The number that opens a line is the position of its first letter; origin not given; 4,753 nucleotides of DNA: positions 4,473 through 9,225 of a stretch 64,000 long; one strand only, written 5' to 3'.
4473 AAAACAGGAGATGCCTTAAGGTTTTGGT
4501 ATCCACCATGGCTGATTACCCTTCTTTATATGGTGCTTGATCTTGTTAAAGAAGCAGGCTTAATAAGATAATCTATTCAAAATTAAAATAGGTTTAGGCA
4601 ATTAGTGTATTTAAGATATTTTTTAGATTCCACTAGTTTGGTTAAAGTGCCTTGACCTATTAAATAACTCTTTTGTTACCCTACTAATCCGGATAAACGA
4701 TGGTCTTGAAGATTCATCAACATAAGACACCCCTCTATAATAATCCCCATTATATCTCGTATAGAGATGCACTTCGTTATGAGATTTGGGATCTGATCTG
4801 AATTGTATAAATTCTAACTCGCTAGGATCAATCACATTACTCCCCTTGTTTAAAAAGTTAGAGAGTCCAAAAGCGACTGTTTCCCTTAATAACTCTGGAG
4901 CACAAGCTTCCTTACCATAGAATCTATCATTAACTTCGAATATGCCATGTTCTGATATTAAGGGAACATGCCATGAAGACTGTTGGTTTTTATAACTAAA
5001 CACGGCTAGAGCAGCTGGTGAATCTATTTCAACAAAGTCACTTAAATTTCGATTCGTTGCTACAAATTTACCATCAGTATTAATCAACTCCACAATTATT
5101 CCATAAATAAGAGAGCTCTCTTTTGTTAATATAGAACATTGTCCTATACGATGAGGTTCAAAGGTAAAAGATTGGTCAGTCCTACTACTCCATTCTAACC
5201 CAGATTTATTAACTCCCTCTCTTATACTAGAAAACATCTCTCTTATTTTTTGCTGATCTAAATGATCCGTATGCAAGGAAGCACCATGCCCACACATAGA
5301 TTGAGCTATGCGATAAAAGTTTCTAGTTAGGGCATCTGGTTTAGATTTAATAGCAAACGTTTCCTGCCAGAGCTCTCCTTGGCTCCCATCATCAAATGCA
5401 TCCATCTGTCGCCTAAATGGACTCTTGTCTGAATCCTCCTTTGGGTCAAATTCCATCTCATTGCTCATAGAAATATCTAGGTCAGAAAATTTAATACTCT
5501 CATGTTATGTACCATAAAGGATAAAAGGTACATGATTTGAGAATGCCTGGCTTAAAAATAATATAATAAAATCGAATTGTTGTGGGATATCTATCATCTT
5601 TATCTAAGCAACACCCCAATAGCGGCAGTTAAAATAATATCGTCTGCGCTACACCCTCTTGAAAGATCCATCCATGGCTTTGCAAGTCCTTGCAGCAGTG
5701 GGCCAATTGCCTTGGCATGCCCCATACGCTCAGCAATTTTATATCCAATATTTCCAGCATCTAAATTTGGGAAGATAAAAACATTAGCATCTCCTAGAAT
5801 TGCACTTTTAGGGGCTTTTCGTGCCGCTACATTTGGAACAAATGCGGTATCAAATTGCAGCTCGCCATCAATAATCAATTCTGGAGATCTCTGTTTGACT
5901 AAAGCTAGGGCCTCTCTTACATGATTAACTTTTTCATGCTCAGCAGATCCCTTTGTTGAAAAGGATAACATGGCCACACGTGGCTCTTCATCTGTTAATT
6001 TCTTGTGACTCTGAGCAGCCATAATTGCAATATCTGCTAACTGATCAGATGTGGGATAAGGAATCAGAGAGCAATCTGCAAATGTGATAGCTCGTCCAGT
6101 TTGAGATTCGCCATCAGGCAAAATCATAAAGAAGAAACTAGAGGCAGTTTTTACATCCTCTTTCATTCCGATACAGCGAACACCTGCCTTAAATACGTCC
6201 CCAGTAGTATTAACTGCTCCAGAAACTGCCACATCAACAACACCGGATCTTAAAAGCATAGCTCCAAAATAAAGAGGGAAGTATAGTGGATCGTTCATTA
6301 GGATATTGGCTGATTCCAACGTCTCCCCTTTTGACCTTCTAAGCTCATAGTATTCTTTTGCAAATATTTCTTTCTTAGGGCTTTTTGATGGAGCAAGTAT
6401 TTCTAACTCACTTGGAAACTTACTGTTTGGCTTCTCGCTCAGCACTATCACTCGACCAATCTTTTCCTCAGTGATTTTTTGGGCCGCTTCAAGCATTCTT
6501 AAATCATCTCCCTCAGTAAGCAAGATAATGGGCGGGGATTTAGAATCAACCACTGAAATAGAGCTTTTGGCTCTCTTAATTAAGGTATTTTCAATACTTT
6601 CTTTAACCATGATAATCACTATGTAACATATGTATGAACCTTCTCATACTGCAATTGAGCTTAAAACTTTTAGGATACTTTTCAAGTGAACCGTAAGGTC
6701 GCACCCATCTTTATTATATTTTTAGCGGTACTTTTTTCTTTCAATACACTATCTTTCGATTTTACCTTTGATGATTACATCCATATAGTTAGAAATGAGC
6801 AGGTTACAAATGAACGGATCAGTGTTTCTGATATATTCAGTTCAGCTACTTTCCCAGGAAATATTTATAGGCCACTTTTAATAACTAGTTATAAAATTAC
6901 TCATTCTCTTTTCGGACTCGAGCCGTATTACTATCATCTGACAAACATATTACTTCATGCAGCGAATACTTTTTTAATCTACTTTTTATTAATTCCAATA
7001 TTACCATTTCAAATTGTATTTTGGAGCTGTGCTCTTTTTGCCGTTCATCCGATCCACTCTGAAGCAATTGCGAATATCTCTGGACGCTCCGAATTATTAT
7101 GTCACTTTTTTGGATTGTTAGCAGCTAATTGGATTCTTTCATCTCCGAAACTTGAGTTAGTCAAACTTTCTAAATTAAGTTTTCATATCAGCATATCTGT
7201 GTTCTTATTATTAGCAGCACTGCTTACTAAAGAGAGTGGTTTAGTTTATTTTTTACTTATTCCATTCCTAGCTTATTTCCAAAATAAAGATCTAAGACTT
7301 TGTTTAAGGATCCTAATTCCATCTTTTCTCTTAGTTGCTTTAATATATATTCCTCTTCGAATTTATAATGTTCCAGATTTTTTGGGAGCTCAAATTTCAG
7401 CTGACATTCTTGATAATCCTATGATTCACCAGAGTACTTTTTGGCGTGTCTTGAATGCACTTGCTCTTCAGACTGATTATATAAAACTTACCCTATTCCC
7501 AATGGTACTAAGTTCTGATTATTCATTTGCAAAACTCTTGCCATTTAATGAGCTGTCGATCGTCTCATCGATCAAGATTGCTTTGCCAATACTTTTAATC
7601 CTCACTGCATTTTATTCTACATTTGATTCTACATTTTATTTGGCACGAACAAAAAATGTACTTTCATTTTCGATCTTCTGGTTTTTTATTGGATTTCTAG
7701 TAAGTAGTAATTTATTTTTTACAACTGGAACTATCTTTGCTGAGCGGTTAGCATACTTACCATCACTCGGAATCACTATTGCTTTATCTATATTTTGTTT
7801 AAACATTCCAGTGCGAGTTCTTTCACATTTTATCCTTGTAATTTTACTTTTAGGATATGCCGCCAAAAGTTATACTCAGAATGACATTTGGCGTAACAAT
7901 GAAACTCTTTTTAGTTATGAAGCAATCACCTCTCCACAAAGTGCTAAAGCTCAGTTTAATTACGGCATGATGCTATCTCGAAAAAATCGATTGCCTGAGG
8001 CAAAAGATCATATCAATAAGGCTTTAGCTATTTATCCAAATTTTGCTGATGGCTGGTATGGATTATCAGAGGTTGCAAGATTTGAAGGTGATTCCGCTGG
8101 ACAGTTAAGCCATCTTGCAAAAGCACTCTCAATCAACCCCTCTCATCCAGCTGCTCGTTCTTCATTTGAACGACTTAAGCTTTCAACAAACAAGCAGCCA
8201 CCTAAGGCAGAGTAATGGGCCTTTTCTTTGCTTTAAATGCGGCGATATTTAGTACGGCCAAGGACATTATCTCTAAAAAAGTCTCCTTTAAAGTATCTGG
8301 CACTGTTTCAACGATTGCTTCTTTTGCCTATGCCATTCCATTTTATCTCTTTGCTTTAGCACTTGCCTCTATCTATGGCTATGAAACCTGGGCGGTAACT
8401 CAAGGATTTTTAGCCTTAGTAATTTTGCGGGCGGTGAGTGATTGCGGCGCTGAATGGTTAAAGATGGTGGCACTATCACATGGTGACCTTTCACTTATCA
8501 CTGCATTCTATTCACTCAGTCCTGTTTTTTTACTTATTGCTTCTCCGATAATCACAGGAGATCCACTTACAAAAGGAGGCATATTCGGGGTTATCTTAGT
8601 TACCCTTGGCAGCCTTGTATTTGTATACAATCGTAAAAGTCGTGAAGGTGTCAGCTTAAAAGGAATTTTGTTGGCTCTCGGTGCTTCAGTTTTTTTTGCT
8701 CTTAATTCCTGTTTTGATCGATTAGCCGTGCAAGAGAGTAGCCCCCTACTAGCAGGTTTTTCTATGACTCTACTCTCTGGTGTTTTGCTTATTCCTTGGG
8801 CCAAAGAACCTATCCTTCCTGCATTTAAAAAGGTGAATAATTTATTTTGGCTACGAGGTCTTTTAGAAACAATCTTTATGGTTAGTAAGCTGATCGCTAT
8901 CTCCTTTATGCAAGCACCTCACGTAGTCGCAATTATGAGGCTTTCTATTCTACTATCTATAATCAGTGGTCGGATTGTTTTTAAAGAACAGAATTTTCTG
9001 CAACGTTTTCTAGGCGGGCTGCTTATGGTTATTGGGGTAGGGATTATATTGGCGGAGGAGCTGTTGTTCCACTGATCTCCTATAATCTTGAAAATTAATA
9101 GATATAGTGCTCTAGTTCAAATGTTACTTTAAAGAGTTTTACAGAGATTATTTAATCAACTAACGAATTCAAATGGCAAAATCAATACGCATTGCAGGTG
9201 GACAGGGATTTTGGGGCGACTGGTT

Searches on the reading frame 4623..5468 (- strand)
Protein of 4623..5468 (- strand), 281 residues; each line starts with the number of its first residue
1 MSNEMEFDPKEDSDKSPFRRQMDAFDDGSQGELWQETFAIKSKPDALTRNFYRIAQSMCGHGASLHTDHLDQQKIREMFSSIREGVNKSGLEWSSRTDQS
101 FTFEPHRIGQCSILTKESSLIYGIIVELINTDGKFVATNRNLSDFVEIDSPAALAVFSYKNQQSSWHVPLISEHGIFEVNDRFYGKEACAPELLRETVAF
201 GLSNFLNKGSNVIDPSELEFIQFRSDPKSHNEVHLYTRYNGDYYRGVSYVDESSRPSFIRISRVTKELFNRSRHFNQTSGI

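Call 4: search_protein_families(library=pfam, proteins=[window:4623-5468:-], max_evalue=1)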
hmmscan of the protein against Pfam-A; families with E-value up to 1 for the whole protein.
window:4623-5468:- (281 aa): 0 families

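Call 7: search_protein_families(library=ncbifam, proteins=[window:4623-5468:-], max_evalue=1)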
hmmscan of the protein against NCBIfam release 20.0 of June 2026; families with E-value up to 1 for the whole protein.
window:4623-5468:- (281 aa): 0 families

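Call 10: list_cluster_members(proteins=[P0001, window:4623-5465:-, window:5600-6616:-])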
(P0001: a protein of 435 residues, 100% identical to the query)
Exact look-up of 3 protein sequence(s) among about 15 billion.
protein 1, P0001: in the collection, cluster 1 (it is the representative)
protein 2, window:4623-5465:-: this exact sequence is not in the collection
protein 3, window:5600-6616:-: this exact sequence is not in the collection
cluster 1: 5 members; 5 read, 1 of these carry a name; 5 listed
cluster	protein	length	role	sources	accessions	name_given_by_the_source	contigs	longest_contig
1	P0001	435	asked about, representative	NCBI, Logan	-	-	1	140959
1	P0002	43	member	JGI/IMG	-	acetyl-CoA acetyltransferase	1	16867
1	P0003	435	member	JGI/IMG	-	-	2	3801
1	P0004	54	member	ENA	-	-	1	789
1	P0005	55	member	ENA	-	-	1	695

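Call 39: find_encoding_contigs(protein=P0003, flank=5000, max_places=5)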
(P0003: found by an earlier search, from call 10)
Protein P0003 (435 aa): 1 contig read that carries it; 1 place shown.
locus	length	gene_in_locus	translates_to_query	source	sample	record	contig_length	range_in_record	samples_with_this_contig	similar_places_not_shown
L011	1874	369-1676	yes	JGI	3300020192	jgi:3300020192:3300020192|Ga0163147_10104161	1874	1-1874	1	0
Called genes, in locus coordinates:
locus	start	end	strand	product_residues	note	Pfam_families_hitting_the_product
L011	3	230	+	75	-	?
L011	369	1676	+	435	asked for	-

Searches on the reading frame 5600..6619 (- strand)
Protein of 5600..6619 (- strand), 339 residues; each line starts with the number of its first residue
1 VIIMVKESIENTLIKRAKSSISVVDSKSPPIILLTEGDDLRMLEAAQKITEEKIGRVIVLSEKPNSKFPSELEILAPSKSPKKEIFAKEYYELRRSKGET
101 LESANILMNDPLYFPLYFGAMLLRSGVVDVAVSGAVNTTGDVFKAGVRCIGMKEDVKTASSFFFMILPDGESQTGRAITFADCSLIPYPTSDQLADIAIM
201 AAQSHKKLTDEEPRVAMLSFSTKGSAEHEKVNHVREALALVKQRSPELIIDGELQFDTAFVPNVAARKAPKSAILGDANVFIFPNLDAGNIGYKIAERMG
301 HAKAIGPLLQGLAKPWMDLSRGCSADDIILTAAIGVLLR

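Call 36: search_protein_families(library=pfam, proteins=[window:5600-6619:-], max_evalue=0.00001)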
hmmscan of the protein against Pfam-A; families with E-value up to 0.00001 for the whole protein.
window:5600-6619:- (339 aa): 1 family
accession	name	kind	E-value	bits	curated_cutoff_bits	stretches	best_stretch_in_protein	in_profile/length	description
PF01515.24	PTA_PTB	-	1.6e-107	360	24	1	26-334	11-317/319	Phosphate acetyl/butaryl transferase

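Call 65: search_protein_families(library=ncbifam, proteins=[window:5600-6619:-], max_evalue=1e-20)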
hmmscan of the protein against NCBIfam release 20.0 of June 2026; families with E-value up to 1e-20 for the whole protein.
window:5600-6619:- (339 aa): 4 families
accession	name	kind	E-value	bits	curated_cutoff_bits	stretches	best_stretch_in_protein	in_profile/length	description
NF007233.1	PRK09653.1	subfamily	3.2e-103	345.6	310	1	26-335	10-315/319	phosphotransacetylase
TIGR00651.1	pta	equivalog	2.6e-100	335.8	311.2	1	32-334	1-302/304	phosphate acetyltransferase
NF004167.0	PRK05632.1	equivalog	1.5e-87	294.8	418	1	31-334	399-698/708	phosphate acetyltransferase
NF009501.0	PRK12861.1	subfamily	5.8e-40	137.1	1178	1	27-336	446-757/764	NADP-dependent malic enzyme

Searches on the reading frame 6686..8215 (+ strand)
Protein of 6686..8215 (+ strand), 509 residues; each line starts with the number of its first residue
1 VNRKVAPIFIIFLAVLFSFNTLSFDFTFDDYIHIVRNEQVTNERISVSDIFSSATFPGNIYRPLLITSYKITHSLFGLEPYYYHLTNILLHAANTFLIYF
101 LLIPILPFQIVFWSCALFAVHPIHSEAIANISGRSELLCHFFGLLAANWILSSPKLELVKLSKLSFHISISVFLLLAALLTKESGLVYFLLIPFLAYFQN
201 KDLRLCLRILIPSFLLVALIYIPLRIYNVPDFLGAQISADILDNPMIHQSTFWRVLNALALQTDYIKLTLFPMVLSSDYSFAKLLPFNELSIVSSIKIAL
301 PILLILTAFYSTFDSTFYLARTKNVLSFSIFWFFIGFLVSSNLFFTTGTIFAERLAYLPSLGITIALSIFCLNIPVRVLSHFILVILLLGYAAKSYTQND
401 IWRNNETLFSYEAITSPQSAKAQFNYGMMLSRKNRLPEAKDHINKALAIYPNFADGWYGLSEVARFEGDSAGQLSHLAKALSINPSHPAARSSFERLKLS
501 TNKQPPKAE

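Call 36: search_protein_families(library=pfam, proteins=[window:6686-8215:+], max_evalue=0.00001)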
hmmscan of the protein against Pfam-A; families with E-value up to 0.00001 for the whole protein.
window:6686-8215:+ (509 aa): 2 families
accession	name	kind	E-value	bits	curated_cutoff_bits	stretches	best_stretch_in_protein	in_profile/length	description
PF13431.12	TPR_17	-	1.7e-06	28.3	24.4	0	444-471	3-30/34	Tetratricopeptide repeat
PF07719.23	TPR_2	-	2.7e-06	27.5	27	0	420-452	1-33/34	Tetratricopeptide repeat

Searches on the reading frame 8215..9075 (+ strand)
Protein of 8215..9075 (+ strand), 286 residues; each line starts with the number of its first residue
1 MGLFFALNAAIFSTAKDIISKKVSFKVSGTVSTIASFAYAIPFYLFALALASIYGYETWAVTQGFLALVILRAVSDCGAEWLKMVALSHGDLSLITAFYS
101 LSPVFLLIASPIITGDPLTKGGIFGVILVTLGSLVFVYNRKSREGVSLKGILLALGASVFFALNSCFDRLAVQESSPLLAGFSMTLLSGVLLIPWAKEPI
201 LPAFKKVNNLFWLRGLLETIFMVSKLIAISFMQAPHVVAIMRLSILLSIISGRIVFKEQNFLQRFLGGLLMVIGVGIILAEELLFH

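Call 36: search_protein_families(library=pfam, proteins=[window:8215-9075:+], max_evalue=0.00001)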
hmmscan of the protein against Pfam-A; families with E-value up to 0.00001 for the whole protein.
window:8215-9075:+ (286 aa): 1 family
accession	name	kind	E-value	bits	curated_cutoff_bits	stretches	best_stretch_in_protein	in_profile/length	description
PF00892.27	EamA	-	5.3e-18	66.1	28.2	2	149-279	2-134/135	EamA-like transporter family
